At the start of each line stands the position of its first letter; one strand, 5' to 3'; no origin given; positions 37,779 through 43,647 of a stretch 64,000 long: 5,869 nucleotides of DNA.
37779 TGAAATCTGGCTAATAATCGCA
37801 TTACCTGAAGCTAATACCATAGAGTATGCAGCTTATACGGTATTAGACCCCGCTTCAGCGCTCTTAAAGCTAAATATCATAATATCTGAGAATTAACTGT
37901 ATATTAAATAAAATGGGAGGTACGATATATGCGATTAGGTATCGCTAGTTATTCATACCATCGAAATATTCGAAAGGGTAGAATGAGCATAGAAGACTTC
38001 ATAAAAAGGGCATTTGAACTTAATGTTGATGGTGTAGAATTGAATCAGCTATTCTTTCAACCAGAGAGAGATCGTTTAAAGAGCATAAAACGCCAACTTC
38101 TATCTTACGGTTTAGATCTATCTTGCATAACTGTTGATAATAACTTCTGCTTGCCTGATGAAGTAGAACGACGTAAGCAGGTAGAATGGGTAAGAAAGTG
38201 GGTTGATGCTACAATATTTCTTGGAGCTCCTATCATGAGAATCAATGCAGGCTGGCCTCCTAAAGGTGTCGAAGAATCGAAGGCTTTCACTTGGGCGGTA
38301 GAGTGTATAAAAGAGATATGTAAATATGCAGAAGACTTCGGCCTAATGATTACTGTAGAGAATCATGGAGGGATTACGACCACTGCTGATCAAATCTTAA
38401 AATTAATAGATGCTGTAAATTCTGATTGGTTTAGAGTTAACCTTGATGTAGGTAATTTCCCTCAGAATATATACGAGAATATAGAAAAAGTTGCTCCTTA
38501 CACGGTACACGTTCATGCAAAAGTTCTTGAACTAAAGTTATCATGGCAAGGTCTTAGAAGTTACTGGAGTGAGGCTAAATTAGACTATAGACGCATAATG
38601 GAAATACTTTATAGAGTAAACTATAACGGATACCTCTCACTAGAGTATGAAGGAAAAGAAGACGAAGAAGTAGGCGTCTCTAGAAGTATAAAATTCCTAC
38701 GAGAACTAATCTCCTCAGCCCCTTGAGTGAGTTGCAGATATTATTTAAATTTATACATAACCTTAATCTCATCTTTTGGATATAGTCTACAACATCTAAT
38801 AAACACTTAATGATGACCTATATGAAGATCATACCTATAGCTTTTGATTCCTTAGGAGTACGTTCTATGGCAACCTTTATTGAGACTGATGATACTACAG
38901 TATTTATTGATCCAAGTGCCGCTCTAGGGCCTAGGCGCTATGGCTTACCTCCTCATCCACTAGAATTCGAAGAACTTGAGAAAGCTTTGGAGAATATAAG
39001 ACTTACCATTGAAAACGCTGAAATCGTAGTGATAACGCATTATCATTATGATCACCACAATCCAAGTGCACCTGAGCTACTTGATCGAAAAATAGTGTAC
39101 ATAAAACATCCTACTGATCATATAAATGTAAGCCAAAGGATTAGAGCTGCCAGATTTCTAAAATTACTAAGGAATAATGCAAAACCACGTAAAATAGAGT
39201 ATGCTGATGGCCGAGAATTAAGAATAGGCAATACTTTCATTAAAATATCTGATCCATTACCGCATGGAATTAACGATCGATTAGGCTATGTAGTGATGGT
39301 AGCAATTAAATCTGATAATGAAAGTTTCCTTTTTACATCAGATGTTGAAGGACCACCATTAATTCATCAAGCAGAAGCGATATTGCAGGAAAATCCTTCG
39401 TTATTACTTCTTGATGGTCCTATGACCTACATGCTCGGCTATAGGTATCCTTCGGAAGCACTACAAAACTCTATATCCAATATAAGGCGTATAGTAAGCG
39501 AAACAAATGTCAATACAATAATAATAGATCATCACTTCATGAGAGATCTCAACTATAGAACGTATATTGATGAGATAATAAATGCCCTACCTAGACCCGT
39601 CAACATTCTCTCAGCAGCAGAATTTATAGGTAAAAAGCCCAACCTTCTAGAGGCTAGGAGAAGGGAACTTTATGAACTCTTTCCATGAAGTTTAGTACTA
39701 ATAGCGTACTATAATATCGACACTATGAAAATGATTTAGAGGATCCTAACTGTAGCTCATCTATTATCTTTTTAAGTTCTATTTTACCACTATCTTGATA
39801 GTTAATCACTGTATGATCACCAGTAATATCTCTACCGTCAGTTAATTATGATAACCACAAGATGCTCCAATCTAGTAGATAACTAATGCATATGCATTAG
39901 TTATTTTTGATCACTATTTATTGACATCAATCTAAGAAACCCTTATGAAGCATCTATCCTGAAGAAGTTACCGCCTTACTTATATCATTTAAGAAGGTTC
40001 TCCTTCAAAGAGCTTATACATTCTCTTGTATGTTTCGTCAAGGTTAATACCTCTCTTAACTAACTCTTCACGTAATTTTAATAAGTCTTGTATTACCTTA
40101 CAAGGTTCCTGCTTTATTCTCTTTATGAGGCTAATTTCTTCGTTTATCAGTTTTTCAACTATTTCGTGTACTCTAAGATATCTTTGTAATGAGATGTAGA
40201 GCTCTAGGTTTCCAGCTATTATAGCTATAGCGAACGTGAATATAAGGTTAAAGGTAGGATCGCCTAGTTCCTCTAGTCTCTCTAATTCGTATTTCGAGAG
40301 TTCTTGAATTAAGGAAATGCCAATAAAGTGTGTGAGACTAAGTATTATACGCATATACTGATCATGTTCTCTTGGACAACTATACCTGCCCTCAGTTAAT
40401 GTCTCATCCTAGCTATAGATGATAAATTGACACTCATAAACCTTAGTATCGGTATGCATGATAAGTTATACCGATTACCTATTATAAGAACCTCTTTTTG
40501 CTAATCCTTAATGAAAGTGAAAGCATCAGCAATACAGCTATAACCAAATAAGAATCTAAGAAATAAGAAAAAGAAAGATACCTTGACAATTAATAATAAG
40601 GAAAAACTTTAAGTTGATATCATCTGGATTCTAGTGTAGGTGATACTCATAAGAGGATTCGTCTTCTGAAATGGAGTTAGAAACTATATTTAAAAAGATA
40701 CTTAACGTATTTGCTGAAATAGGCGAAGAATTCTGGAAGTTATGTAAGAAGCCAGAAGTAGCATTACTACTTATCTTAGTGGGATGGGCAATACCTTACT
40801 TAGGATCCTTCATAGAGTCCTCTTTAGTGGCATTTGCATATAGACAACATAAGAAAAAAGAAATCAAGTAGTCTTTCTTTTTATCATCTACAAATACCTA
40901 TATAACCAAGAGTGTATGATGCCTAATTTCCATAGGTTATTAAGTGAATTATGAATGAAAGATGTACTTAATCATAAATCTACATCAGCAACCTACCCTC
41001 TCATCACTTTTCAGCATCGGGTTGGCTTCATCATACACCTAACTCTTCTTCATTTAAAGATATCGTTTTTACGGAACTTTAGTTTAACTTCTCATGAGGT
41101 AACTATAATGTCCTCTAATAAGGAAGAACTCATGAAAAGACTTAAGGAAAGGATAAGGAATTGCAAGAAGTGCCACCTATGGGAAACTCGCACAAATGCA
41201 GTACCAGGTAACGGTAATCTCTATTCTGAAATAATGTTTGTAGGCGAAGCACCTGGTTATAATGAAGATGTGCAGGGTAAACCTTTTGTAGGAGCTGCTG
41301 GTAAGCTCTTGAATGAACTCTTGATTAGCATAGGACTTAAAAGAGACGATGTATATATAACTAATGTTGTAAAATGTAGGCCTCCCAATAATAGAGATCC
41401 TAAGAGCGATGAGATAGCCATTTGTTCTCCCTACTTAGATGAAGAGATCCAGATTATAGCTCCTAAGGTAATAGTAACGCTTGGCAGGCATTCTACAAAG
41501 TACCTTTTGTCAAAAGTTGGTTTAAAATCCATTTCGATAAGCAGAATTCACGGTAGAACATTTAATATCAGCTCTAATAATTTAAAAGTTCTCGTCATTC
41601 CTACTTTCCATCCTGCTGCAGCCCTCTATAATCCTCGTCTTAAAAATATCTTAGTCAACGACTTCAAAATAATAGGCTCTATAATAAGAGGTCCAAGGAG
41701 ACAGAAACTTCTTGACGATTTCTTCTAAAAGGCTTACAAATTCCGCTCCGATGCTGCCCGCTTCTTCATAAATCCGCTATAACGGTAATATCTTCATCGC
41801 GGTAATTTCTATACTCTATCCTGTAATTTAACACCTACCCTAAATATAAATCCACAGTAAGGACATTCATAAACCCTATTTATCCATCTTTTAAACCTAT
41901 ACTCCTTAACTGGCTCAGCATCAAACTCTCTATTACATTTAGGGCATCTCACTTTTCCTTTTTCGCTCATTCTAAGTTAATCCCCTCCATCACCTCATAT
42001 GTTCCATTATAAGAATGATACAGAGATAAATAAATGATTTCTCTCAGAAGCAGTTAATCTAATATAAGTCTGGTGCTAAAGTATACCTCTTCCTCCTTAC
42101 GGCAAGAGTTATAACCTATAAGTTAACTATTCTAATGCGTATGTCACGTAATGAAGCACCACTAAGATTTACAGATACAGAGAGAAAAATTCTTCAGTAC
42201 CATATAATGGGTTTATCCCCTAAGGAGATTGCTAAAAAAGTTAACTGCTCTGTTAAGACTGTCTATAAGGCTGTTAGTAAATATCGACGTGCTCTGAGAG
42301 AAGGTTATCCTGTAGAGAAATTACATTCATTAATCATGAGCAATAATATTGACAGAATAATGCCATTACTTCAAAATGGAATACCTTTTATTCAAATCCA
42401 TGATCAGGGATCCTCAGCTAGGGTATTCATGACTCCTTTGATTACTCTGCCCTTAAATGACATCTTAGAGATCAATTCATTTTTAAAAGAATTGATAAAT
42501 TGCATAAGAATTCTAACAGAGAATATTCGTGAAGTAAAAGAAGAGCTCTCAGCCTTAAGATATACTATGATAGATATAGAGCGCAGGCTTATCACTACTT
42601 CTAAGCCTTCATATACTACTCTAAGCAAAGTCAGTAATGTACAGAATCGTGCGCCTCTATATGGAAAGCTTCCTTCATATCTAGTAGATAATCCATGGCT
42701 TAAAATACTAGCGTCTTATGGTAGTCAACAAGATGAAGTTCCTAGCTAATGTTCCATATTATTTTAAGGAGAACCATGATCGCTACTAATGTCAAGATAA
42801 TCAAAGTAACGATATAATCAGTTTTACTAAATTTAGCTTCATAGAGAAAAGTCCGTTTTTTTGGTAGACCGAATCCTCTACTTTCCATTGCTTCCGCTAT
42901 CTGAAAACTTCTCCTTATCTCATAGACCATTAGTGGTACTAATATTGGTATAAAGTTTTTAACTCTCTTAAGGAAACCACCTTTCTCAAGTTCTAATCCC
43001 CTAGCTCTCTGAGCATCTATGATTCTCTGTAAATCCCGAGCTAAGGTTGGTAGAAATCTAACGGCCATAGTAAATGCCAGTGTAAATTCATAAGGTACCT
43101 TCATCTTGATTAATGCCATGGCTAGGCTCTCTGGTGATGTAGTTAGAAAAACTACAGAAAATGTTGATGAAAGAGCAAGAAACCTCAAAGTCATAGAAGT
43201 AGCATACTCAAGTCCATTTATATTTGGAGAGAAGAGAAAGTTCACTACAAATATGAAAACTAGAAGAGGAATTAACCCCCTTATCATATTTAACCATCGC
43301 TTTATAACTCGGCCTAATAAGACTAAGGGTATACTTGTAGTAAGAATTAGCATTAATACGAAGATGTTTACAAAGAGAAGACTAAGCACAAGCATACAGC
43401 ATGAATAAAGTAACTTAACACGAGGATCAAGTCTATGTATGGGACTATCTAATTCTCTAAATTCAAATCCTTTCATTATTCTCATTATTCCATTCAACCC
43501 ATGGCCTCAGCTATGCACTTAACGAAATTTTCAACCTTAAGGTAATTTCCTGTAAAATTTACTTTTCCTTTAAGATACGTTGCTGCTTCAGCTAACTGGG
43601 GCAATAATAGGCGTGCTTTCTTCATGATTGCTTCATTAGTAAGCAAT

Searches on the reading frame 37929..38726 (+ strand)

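Call 52: search_protein_families(library=pfam, proteins=[window:37929-38726:+], max_evalue=0.001)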
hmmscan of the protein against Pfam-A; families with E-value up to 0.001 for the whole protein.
window:37929-38726:+ (265 aa): 1 family
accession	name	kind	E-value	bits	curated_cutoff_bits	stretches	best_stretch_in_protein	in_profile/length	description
PF01261.30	AP_endonuc_2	-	4.4e-35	122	31.1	1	26-260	2-249/249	Xylose isomerase-like TIM barrel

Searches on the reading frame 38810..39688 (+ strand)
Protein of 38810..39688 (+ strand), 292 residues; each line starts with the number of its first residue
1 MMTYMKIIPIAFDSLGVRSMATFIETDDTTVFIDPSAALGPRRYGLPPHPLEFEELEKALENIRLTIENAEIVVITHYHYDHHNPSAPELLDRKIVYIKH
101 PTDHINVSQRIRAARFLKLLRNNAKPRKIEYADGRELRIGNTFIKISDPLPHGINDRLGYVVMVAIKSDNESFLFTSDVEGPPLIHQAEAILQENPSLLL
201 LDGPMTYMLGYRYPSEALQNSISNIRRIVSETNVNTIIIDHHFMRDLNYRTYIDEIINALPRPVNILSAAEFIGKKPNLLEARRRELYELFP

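Call 52: search_protein_families(library=pfam, proteins=[window:38810-39688:+], max_evalue=0.001)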
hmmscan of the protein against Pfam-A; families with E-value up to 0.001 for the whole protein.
window:38810-39688:+ (292 aa): 1 family
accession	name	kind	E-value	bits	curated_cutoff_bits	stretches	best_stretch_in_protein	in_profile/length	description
PF00753.33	Lactamase_B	-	1e-05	26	22.7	1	19-182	6-153/196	Metallo-beta-lactamase superfamily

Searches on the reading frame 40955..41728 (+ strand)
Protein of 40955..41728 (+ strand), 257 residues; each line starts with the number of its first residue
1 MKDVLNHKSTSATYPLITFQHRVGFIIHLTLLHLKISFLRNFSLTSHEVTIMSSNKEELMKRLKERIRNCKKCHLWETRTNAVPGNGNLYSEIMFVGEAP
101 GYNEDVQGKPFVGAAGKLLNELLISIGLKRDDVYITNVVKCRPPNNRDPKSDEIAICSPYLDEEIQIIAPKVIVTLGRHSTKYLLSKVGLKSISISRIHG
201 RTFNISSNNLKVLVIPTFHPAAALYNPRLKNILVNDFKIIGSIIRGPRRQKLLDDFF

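Call 52: search_protein_families(library=pfam, proteins=[window:40955-41728:+], max_evalue=0.001)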
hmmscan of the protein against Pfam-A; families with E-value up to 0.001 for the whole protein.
window:40955-41728:+ (257 aa): 1 family
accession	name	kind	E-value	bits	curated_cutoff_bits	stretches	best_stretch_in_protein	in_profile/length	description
PF03167.25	UDG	-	4.8e-37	127.6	24.3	1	84-231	1-129/141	Uracil DNA glycosylase superfamily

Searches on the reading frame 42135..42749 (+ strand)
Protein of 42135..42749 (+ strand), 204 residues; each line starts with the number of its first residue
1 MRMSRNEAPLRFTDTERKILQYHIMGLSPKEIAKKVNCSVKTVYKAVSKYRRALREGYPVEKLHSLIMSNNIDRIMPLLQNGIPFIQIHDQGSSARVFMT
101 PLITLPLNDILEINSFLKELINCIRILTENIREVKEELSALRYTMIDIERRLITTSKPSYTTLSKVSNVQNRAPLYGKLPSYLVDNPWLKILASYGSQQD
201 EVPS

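Call 52: search_protein_families(library=pfam, proteins=[window:42135-42749:+], max_evalue=0.001)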
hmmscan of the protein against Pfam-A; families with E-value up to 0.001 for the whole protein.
window:42135-42749:+ (204 aa): 6 families
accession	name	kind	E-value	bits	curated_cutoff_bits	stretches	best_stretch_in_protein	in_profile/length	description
PF00196.25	GerE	-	1.3e-06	28.4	23.5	1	12-43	3-34/57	Bacterial regulatory proteins, luxR family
PF08281.18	Sigma70_r4_2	-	5e-06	26.5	25.7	1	16-54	15-54/54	Sigma-70, region 4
PF13384.12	HTH_23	-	6e-06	26.3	24.6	1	19-52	11-43/50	Homeodomain-like domain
PF13518.12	HTH_28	-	8.1e-06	26.3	25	1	18-52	4-38/52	Helix-turn-helix domain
PF02796.21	HTH_7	-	6.2e-05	23.5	23.8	0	28-45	23-40/45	Helix-turn-helix domain of resolvase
PF08279.18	HTH_11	-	0.00094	19.5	25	0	27-61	16-47/55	HTH domain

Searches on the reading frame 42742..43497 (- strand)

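Call 52: search_protein_families(library=pfam, proteins=[window:42742-43497:-], max_evalue=0.001)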
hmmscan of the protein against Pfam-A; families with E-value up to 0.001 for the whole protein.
window:42742-43497:- (251 aa): 1 family
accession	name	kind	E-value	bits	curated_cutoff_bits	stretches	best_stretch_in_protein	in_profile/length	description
PF02361.21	CbiQ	-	1.1e-28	100.8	25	1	18-213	3-211/216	Cobalt transport protein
